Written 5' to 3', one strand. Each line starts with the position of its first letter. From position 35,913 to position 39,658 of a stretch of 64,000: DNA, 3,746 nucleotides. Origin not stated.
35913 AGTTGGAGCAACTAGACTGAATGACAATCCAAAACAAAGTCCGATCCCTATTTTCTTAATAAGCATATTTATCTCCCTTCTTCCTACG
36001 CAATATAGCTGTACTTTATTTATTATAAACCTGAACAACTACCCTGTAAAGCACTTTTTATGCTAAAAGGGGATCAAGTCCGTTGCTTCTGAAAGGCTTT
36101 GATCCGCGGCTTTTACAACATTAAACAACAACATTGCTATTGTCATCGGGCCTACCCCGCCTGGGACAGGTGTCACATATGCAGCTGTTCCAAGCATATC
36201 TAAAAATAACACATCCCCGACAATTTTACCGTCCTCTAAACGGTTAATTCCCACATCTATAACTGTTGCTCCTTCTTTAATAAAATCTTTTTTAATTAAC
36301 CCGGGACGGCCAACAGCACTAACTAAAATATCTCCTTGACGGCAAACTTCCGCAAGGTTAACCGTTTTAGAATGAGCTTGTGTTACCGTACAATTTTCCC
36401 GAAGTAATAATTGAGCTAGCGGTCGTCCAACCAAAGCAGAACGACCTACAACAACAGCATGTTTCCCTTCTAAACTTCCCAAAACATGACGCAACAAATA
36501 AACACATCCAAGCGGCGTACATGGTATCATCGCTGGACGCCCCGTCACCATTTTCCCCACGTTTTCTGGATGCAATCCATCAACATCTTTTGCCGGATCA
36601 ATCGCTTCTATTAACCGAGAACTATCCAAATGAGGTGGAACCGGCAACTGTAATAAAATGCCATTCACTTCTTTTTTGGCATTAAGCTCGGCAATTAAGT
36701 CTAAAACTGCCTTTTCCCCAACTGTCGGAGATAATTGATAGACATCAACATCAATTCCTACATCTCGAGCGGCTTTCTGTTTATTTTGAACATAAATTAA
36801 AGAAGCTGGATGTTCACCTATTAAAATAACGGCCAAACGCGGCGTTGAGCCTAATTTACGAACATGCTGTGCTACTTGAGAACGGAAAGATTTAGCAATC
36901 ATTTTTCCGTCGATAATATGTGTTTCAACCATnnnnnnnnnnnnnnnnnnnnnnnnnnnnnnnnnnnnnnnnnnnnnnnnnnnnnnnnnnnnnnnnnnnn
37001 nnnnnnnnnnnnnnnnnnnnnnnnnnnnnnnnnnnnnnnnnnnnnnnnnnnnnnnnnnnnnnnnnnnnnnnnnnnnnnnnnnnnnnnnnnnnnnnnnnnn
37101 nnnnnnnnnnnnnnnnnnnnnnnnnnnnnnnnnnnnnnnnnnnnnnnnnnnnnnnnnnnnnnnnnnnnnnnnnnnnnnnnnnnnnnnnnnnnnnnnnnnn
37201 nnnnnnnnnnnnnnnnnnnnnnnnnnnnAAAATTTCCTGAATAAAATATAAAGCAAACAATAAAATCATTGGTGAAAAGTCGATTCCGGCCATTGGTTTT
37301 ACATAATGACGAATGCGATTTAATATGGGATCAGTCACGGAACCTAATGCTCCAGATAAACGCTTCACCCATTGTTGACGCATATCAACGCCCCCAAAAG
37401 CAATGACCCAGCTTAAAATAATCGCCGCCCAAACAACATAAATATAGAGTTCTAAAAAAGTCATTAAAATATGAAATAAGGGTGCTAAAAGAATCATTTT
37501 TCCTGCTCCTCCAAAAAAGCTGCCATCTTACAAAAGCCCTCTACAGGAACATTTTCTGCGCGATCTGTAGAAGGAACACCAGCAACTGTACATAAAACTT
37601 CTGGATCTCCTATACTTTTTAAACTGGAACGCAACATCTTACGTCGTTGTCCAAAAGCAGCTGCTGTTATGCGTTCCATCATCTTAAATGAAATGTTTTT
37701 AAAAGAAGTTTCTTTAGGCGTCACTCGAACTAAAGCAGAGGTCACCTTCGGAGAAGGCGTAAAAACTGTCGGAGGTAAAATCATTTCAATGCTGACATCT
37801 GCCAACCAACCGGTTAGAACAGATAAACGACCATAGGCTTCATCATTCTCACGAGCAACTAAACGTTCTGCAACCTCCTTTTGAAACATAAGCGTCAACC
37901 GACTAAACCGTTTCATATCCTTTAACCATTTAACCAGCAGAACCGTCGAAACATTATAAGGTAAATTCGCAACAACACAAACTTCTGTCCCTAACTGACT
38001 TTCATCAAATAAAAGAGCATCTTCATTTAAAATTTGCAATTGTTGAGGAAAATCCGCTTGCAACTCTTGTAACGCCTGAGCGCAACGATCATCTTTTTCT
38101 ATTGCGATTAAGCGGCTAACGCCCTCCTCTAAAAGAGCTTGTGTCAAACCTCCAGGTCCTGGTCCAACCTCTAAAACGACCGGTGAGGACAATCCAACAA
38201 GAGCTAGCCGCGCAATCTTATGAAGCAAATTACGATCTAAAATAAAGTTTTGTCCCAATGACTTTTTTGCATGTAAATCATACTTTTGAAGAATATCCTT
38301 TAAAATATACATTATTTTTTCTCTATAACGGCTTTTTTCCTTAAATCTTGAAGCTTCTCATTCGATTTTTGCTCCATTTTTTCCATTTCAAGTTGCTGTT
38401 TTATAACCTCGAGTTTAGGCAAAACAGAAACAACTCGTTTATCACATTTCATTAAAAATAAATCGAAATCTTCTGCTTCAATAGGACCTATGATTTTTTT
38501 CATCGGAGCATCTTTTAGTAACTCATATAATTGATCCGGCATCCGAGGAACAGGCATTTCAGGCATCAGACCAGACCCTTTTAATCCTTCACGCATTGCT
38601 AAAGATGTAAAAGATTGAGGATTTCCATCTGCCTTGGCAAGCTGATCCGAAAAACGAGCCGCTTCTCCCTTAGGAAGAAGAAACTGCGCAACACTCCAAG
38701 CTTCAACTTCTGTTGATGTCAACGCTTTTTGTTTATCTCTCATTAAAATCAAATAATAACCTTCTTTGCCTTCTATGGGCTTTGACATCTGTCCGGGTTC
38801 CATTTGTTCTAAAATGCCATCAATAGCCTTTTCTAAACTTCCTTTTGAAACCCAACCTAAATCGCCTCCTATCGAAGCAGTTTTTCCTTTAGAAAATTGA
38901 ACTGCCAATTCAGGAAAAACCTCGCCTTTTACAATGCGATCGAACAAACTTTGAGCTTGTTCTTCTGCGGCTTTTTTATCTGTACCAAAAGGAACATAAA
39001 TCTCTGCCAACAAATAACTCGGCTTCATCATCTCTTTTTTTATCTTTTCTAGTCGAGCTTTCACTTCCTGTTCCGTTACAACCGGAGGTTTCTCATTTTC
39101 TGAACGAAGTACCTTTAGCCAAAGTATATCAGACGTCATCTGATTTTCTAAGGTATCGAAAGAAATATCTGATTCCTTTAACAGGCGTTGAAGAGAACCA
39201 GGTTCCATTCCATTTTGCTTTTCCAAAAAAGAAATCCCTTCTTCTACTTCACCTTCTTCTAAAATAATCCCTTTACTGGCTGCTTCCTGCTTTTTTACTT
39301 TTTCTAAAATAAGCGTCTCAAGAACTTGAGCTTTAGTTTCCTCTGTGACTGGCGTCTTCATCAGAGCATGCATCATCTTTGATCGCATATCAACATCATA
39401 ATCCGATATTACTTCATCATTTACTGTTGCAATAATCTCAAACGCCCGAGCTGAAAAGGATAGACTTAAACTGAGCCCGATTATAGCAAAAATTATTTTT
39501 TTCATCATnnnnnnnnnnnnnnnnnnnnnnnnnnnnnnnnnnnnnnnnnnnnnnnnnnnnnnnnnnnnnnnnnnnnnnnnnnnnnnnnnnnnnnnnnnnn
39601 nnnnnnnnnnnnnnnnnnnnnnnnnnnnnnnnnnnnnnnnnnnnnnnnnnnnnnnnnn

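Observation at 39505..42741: lptG and lptD lie in one uninterrupted 1078-aa reading frame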

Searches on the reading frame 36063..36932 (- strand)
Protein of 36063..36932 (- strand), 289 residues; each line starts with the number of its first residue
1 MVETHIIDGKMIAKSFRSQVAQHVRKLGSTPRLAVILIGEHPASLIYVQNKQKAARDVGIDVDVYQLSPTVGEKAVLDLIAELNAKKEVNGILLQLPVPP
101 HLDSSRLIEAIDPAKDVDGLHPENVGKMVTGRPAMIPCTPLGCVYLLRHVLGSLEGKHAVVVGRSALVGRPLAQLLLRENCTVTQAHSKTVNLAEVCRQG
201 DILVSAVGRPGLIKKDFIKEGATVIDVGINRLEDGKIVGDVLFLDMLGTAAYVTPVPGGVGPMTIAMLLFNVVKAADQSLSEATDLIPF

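Call 16: search_protein_families(library=ncbifam, proteins=[window:36063-36932:-], max_evalue=0.00001)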
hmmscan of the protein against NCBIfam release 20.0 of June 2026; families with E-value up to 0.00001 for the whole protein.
window:36063-36932:- (289 aa): 30 families (the best 25 are shown)
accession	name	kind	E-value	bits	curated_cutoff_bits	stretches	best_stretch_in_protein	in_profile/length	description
NF010785.0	PRK14188.1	subfamily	1.7e-110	368.6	396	1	4-279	3-289/297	bifunctional methylenetetrahydrofolate dehydrogenase/methenyltetrahydrofolate cyclohydrolase FolD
NF008058.0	PRK10792.1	equivalog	3.7e-102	341.1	355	1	4-279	3-282/285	bifunctional methylenetetrahydrofolate dehydrogenase/methenyltetrahydrofolate cyclohydrolase FolD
NF010776.0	PRK14179.1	equivalog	4.5e-102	341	445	1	4-280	2-282/284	bifunctional methylenetetrahydrofolate dehydrogenase/methenyltetrahydrofolate cyclohydrolase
NF010770.0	PRK14173.1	equivalog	6.3e-100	334.1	411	1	5-279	4-281/287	bifunctional 5,10-methylene-tetrahydrofolate dehydrogenase/ 5,10-methylene-tetrahydrofolate cyclohydrolase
NF010786.0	PRK14189.1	subfamily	4.5e-99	331.1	421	1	4-280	3-282/285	bifunctional methylenetetrahydrofolate dehydrogenase/methenyltetrahydrofolate cyclohydrolase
NF010783.0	PRK14186.1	equivalog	1.7e-98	329.4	333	1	5-282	3-288/297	bifunctional methylenetetrahydrofolate dehydrogenase/methenyltetrahydrofolate cyclohydrolase FolD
NF010787.0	PRK14191.1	equivalog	1.5e-97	326.2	423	1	5-279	2-280/285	bifunctional methylenetetrahydrofolate dehydrogenase/methenyltetrahydrofolate cyclohydrolase FolD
NF010790.0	PRK14194.1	equivalog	1.2e-96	323.5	508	1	3-279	3-285/301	bifunctional methylenetetrahydrofolate dehydrogenase/methenyltetrahydrofolate cyclohydrolase FolD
NF010781.0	PRK14184.1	equivalog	4.1e-96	321.4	438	1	5-276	2-280/286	bifunctional 5,10-methylene-tetrahydrofolate dehydrogenase/ 5,10-methylene-tetrahydrofolate cyclohydrolase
NF010784.0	PRK14187.1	equivalog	1.1e-95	320.2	486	1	3-277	2-285/300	bifunctional methylenetetrahydrofolate dehydrogenase/methenyltetrahydrofolate cyclohydrolase FolD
NF010780.0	PRK14183.1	equivalog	1.5e-89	300.1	480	1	5-280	2-281/283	bifunctional 5,10-methylene-tetrahydrofolate dehydrogenase/ 5,10-methylene-tetrahydrofolate cyclohydrolase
NF010764.0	PRK14167.1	subfamily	4.8e-87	291.9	477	1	4-279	2-289/297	bifunctional 5,10-methylene-tetrahydrofolate dehydrogenase/ 5,10-methylene-tetrahydrofolate cyclohydrolase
NF010775.0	PRK14178.1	equivalog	1.1e-86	290.6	465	1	6-279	2-274/279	bifunctional methylenetetrahydrofolate dehydrogenase/methenyltetrahydrofolate cyclohydrolase FolD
NF010773.0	PRK14176.1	equivalog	2.9e-86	289.4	437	1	3-279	7-286/287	bifunctional 5,10-methylene-tetrahydrofolate dehydrogenase/ 5,10-methylene-tetrahydrofolate cyclohydrolase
NF010767.0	PRK14170.1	equivalog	2.9e-86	289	559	1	5-277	3-278/284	bifunctional methylenetetrahydrofolate dehydrogenase/methenyltetrahydrofolate cyclohydrolase FolD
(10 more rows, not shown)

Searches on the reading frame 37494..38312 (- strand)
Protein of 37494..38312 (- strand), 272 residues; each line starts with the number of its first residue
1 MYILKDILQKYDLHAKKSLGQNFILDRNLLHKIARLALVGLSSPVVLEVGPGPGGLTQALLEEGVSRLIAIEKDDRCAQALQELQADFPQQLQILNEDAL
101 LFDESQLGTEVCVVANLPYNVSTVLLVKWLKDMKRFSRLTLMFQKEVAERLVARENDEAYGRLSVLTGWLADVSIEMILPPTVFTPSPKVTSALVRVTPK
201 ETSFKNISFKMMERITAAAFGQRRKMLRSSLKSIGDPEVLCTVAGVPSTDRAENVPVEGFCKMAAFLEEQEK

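Call 16: search_protein_families(library=ncbifam, proteins=[window:37494-38312:-], max_evalue=0.00001)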
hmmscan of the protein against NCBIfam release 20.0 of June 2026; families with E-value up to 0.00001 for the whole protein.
window:37494-38312:- (272 aa): 19 families
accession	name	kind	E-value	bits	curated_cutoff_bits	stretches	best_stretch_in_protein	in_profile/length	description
TIGR00755.1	ksgA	equivalog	1.8e-69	233.9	171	1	14-265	2-254/256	16S rRNA (adenine(1518)-N(6)/adenine(1519)-N(6))-dimethyltransferase RsmA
NF011486.0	PRK14896.1-1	equivalog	9.6e-40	136.4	450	1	15-234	22-236/284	16S ribosomal RNA methyltransferase A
NF000499.2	Erm23S_rRNA_broad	equivalog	9.4e-33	113.6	212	1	19-236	1-210/244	23S ribosomal RNA methyltransferase Erm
NF000337.1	erm_SHROVE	exception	9.3e-22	77.5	320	1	16-204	3-183/248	ErmE/ErmH/ErmO/ErmR family 23S rRNA (adenine(2058)-N(6))-methyltransferase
NF000047.1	ErmV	exception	2.8e-16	59.7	500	1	16-203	8-189/259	23S rRNA (adenine(2058)-N(6))-methyltransferase Erm(V)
NF042938.1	Erm55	exception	1.9e-13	50.1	525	1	16-241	8-222/270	23S rRNA (adenine(2058)-N(6))-methyltransferase Erm(55)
NF042988.1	Erm46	exception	5.3e-13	48.8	503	1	16-223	8-204/255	23S rRNA (adenine(2058)-N(6))-methyltransferase Erm(46)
NF011489.0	PRK14896.1-5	equivalog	3.4e-12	46.4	236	1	19-199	3-157/217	16S ribosomal RNA methyltransferase A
NF012219.1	erm_C_23S_MT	exception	2.2e-11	43.8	530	1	20-203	9-182/244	23S rRNA (adenine(2058)-N(6))-methyltransferase Erm(C)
NF012218.0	erm_38_23S_MT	exception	2.5e-11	43.1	800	1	14-202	6-190/386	23S rRNA (adenine(2058)-N(6))-methyltransferase Erm(38)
NF012223.0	erm_F_23S_MT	exception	2.8e-11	43.2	575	1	19-205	11-190/266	23S rRNA (adenine(2058)-N(6))-methyltransferase Erm(F)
NF000412.1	Erm43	exception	5.7e-11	42.4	500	1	20-197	9-176/243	23S rRNA (adenine(2058)-N(6))-methyltransferase Erm(43)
NF000024.1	ErmS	exception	4.6e-10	39.3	675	1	14-203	58-241/319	23S rRNA (adenine(2058)-N(6))-methyltransferase Erm(S)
NF012222.1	erm_A_23S_MT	exception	1e-09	38.3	475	1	20-197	9-176/243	23S rRNA (adenine(2058)-N(6))-methyltransferase Erm(A)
NF000087.1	ErmO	exception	3.3e-09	36.6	450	1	17-202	9-188/259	23S rRNA (adenine(2058)-N(6))-methyltransferase Erm(O)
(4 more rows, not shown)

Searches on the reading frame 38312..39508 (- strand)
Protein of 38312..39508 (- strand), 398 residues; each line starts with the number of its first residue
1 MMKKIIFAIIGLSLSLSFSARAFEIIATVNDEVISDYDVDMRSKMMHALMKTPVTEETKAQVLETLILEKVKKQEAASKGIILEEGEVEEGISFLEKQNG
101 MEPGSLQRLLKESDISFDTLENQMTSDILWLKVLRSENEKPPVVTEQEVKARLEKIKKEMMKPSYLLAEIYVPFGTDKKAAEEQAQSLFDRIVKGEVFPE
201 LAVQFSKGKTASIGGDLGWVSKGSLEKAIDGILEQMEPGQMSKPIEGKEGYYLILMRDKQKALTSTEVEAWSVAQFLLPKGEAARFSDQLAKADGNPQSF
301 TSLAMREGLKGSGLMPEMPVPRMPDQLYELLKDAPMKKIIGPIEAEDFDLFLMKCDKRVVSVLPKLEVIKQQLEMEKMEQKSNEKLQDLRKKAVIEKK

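Call 16: search_protein_families(library=ncbifam, proteins=[window:38312-39508:-], max_evalue=0.00001)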
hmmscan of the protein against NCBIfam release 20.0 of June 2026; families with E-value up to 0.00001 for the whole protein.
window:38312-39508:- (398 aa): 6 families
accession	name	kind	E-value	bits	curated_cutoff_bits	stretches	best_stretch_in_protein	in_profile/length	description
NF008038.0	PRK10770.1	equivalog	1e-20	73.9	394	1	10-272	9-289/431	peptidylprolyl isomerase SurA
NF000809.0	PRK00059.1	equivalog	2.8e-14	53.3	303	1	25-261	37-289/336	peptidylprolyl isomerase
TIGR02933.1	nifM_nitrog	equivalog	3.1e-14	53.5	168.2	1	80-256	49-217/256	nitrogen fixation protein NifM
NF002846.0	PRK03095.1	equivalog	1.2e-09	38.1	361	1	28-265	22-227/287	peptidylprolyl isomerase PrsA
NF002827.0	PRK03002.1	equivalog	3.2e-08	33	343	1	180-267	145-233/285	peptidylprolyl isomerase PrsA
NF002824.0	PRK02998.1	subfamily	3.4e-07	29.9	360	1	137-263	106-227/283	peptidylprolyl isomerase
